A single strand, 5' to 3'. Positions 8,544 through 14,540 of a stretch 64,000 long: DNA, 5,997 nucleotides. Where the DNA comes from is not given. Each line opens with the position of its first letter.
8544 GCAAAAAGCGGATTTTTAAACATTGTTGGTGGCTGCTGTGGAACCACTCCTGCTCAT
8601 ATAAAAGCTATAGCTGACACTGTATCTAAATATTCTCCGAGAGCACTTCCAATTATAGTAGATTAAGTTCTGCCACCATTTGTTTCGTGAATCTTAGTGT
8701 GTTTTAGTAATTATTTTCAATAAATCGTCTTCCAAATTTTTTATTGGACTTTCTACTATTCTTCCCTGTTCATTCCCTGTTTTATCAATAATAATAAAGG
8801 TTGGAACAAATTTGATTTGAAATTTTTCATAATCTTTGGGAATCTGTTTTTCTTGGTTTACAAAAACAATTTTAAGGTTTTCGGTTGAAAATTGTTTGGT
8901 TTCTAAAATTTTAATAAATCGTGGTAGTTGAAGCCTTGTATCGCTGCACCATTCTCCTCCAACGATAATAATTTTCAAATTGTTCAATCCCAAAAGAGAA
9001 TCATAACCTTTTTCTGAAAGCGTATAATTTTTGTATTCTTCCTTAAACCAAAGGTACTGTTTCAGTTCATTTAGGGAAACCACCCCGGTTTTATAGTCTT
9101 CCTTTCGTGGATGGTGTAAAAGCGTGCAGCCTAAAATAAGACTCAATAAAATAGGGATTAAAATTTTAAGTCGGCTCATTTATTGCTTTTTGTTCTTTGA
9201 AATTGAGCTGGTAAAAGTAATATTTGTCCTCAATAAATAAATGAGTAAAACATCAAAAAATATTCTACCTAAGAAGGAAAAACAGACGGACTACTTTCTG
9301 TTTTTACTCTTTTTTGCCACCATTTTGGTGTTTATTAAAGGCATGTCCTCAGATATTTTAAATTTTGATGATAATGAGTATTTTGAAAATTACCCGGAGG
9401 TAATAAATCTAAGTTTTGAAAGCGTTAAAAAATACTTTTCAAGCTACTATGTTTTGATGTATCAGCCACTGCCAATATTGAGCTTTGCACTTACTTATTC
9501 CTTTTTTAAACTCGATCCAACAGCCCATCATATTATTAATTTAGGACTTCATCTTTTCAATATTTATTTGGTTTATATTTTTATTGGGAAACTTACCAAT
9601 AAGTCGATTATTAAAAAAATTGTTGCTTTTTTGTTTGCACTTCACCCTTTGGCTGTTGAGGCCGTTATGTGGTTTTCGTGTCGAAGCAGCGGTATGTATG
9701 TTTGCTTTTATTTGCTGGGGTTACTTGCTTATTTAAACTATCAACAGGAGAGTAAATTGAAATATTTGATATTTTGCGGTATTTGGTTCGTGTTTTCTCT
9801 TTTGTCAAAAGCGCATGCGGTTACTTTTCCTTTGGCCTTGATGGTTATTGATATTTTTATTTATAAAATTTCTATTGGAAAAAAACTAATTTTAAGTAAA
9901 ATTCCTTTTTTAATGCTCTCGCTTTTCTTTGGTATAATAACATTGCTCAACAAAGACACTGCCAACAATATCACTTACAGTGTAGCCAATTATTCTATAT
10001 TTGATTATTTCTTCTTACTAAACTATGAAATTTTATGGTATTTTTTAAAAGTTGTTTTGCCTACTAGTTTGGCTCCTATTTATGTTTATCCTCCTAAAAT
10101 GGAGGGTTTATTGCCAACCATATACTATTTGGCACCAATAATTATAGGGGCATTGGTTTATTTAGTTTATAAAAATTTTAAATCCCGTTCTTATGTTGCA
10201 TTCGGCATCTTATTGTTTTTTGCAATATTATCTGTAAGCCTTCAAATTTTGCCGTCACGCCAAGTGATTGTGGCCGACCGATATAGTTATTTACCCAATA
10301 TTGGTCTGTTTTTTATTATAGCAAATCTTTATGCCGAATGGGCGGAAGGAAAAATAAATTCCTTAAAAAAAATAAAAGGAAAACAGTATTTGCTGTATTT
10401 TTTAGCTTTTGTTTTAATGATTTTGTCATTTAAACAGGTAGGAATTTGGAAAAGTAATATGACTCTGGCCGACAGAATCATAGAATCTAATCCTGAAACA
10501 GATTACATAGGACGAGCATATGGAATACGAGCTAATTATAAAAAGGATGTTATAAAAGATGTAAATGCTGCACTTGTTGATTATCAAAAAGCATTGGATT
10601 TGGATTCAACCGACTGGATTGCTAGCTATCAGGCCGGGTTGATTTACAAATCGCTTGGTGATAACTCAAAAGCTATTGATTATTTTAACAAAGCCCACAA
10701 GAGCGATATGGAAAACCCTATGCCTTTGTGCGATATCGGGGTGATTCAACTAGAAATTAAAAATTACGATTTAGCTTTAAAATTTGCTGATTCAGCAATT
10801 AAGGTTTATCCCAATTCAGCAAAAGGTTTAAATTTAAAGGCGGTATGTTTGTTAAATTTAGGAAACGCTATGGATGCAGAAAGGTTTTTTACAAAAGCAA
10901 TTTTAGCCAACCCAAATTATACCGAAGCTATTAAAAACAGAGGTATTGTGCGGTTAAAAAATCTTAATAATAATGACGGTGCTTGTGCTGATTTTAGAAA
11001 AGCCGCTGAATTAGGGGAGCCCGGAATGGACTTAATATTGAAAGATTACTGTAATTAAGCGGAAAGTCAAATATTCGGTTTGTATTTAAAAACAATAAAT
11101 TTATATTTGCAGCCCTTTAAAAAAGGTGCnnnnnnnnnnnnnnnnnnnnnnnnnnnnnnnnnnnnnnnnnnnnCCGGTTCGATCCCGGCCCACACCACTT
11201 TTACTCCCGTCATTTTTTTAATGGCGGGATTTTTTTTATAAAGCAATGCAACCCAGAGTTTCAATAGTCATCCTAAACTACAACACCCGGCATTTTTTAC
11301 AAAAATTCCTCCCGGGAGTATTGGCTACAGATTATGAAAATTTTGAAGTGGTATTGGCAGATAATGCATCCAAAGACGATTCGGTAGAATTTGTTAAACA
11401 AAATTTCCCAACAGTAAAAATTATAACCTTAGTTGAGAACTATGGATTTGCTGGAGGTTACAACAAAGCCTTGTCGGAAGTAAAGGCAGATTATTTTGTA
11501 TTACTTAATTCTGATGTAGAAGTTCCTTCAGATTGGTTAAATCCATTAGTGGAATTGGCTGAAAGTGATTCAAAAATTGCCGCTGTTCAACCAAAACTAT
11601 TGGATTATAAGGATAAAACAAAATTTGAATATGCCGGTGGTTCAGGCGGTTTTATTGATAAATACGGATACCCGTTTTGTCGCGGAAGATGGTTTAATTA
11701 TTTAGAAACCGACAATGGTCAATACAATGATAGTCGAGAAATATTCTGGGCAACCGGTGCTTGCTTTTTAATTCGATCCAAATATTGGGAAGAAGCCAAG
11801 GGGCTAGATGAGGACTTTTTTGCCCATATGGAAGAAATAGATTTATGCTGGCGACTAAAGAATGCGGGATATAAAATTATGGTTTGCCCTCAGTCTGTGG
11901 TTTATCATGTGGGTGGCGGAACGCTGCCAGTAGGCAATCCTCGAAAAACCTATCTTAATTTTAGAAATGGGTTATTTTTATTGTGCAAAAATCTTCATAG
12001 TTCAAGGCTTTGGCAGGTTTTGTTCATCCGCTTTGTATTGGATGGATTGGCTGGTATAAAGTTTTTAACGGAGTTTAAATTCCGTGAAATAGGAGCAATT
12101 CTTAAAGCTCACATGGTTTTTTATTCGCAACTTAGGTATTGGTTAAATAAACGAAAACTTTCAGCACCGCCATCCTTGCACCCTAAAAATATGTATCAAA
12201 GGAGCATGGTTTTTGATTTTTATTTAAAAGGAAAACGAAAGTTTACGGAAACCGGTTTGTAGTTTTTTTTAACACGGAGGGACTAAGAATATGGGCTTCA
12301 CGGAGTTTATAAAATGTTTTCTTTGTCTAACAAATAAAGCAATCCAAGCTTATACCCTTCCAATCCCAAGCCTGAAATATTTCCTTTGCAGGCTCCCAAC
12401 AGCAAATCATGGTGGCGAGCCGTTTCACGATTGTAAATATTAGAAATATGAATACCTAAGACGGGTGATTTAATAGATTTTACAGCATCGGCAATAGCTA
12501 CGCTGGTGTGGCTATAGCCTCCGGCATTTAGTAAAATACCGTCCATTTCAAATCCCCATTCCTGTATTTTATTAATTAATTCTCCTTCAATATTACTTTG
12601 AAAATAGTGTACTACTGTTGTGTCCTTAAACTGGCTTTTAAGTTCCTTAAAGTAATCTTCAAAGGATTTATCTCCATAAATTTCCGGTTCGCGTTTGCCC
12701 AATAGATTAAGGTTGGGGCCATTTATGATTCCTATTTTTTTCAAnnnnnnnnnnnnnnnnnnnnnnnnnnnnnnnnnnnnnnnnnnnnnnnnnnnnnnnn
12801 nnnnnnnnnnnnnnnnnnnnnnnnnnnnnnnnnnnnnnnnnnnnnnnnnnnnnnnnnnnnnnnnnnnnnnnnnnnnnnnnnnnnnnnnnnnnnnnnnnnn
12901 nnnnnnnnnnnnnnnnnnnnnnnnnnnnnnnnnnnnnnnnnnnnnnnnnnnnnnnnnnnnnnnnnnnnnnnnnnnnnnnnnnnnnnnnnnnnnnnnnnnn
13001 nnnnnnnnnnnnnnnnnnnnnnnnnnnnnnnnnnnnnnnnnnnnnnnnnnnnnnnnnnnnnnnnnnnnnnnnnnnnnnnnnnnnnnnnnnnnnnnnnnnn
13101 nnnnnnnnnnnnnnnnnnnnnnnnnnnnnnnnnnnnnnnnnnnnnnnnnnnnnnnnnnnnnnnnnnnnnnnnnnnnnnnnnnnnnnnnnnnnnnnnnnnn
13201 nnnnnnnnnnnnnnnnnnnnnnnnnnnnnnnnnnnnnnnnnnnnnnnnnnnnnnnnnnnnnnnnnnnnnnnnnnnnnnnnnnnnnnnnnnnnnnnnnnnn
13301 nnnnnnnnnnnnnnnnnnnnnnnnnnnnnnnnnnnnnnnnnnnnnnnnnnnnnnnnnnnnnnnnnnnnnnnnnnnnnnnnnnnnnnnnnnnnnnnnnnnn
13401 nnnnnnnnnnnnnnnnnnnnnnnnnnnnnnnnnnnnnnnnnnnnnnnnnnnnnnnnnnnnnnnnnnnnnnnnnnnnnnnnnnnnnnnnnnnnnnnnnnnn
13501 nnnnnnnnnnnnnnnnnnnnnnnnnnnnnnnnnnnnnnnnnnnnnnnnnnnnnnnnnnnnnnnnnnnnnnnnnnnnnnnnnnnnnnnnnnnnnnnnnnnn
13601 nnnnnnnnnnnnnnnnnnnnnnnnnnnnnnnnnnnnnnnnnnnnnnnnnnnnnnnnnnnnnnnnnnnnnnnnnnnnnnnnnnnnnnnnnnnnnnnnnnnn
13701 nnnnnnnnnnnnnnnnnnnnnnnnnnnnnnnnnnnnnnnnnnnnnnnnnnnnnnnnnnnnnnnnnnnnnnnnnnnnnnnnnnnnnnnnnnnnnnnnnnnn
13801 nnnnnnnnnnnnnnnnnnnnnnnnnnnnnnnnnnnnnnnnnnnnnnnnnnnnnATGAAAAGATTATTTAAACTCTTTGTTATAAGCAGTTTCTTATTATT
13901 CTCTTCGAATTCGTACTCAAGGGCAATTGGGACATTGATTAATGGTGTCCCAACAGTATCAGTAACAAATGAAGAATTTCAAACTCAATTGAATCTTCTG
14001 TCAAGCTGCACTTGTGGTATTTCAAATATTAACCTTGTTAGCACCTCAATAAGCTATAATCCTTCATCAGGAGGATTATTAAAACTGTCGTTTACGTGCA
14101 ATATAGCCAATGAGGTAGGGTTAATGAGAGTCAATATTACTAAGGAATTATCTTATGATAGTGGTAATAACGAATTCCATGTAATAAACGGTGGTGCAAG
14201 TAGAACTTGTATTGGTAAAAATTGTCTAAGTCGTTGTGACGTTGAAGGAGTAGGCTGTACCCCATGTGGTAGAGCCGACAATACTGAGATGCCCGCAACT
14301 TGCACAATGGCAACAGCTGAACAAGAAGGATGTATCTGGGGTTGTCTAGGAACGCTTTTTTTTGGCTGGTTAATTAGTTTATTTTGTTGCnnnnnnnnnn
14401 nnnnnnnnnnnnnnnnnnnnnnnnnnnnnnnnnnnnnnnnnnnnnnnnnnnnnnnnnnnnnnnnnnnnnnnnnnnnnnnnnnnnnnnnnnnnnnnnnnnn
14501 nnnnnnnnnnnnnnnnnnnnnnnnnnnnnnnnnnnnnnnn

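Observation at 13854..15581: Cys-rich secreted protein paired with a dedicated DUF4369/TlpA-like thiol-disulfide oxidoreductase (CKPC)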

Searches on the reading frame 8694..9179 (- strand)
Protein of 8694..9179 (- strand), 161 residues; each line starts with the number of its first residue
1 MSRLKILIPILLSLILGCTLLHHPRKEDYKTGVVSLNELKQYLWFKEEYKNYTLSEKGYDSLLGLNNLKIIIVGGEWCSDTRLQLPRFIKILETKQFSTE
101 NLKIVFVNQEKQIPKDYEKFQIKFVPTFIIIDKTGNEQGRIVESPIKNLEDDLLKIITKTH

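Call 3: search_protein_families(library=pfam, proteins=[window:8694-9179:-], max_evalue=0.1)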
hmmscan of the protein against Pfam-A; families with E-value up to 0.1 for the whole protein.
window:8694-9179:- (161 aa): 5 families
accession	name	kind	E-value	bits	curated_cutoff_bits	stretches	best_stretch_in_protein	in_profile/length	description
PF14595.12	Thioredoxin_9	-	8.8e-10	39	25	1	47-146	21-119/129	Thioredoxin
PF13905.12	Thioredoxin_8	-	0.0015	19.2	27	0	115-136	72-93/94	Thioredoxin-like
PF00085.26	Thioredoxin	-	0.004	17.6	23.5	1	60-144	11-91/103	Thioredoxin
PF16683.11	TGase_elicitor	-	0.012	14.9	25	1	48-95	290-335/361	Transglutaminase elicitor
PF22614.2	Slo-like_RCK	-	0.02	15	24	1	70-131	5-61/119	Calcium-activated potassium channel slowpoke-like RCK domain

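Call 4: search_protein_families(library=ncbifam, proteins=[window:8694-9179:-], max_evalue=0.1)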
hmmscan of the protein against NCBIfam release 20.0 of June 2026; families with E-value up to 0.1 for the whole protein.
window:8694-9179:- (161 aa): 3 families
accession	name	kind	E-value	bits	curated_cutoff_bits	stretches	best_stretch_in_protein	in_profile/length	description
NF041202.1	StoA_CxxC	exception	0.0023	17.8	210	1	75-136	61-122/163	endospore biogenesis thiol-disulfide oxidoreductase StoA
TIGR01068.1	thioredoxin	equivalog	0.0027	17.9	96.8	1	75-142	23-85/101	thioredoxin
NF045694.1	seleno_TsoB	exception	0.076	11.1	805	1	75-138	483-550/572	rhodanese/DsbD fusion-like selenoprotein TsoB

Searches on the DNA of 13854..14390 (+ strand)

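Call 67: search_rna_families(sources=[L034, L031], threshold=gathering)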
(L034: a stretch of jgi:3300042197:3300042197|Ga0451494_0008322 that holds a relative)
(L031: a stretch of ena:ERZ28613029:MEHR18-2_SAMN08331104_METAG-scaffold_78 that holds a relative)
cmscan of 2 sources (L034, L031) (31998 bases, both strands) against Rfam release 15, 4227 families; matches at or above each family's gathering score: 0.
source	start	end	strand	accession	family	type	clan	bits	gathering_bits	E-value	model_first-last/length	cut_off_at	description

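Call 70: search_rna_families(source=L034, start=3400, end=4050, threshold=evalue, max_evalue=5, show_alignments=2)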
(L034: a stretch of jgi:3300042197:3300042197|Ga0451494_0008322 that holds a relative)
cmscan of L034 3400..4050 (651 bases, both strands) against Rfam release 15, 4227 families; matches with E-value up to 5: 1.
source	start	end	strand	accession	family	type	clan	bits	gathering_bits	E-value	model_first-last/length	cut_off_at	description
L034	3412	3464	+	RF01134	sR30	Gene; snRNA; snoRNA; CD-box;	-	12.1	38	2.1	1-57/57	no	Small nucleolar RNA sR30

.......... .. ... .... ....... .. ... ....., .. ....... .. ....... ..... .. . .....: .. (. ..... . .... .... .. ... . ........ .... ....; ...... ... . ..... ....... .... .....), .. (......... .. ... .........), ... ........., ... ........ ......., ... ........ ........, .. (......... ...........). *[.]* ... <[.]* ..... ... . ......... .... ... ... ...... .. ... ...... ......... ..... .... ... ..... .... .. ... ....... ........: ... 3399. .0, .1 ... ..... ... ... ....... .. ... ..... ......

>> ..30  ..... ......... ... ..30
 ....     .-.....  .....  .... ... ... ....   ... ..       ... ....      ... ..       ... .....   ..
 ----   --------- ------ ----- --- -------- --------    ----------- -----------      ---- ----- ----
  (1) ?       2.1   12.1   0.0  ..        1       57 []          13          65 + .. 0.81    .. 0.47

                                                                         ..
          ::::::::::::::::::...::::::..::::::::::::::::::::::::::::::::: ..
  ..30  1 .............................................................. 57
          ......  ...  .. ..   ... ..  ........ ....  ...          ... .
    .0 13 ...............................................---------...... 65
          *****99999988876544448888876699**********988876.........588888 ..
